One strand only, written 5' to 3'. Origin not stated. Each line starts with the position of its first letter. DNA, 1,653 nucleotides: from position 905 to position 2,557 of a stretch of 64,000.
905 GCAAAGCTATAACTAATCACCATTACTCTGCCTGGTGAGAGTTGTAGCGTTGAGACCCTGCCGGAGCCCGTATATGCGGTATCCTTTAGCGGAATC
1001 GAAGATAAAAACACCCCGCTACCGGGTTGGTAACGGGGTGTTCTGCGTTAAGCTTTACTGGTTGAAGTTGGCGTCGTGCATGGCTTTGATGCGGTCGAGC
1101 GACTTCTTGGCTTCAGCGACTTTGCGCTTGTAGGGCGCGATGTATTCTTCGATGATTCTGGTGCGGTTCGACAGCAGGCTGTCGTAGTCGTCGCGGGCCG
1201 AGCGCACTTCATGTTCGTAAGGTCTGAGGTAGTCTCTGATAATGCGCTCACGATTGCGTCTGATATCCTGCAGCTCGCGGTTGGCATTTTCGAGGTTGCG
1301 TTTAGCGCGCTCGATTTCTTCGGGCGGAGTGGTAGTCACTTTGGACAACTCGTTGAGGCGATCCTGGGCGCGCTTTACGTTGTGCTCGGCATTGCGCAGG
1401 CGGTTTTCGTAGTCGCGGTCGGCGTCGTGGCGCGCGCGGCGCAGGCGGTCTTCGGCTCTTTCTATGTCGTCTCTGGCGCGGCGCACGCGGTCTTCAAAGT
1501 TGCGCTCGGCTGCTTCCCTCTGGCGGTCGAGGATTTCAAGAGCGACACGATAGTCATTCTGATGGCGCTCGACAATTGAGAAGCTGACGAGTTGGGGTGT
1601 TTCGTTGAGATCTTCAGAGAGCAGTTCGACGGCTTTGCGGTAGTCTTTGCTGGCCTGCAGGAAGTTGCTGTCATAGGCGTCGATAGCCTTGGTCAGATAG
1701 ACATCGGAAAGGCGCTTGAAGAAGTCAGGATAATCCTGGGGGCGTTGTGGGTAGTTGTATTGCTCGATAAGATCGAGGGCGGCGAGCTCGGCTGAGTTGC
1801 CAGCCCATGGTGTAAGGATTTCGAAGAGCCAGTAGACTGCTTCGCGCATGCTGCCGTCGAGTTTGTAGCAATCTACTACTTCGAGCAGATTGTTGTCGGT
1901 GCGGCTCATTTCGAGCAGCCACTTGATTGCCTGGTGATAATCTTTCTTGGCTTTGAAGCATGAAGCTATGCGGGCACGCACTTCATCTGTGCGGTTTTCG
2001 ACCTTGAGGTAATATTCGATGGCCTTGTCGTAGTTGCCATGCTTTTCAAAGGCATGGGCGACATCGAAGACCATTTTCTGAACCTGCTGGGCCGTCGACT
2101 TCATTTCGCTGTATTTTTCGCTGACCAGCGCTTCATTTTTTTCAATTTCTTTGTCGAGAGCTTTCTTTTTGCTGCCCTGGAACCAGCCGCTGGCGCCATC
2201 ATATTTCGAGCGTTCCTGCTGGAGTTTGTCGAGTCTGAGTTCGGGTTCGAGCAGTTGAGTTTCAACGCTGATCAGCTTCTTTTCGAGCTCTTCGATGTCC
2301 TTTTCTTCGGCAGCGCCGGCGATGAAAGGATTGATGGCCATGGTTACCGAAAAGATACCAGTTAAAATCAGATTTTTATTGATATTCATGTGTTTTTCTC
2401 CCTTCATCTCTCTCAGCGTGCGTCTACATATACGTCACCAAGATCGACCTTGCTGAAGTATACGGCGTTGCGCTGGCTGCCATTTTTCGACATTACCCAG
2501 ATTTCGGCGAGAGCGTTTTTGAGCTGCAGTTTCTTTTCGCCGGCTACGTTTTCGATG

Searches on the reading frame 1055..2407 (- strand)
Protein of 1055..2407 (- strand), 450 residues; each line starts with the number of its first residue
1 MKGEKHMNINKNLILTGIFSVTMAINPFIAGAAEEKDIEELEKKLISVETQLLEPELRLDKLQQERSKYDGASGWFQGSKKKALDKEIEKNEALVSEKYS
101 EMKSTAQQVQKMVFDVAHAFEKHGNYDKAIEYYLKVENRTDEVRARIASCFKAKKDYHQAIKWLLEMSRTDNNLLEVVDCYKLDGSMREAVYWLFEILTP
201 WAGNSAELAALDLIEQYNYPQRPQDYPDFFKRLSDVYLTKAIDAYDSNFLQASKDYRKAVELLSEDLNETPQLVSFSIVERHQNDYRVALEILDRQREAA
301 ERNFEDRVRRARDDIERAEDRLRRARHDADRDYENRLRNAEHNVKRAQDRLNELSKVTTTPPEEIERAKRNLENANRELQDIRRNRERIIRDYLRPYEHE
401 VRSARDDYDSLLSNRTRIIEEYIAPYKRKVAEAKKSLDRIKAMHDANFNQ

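Call 41: search_protein_families(library=pfam, proteins=[window:1055-2407:-], max_evalue=0.00001)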
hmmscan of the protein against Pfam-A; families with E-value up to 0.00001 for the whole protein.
window:1055-2407:- (450 aa): 2 families
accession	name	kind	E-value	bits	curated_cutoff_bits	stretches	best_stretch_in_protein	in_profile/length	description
PF00515.34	TPR_1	-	2.2e-06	27.7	27.8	0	117-135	8-26/34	Tetratricopeptide repeat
PF13181.12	TPR_8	-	3.8e-06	27.1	25.7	0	116-136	7-27/34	Tetratricopeptide repeat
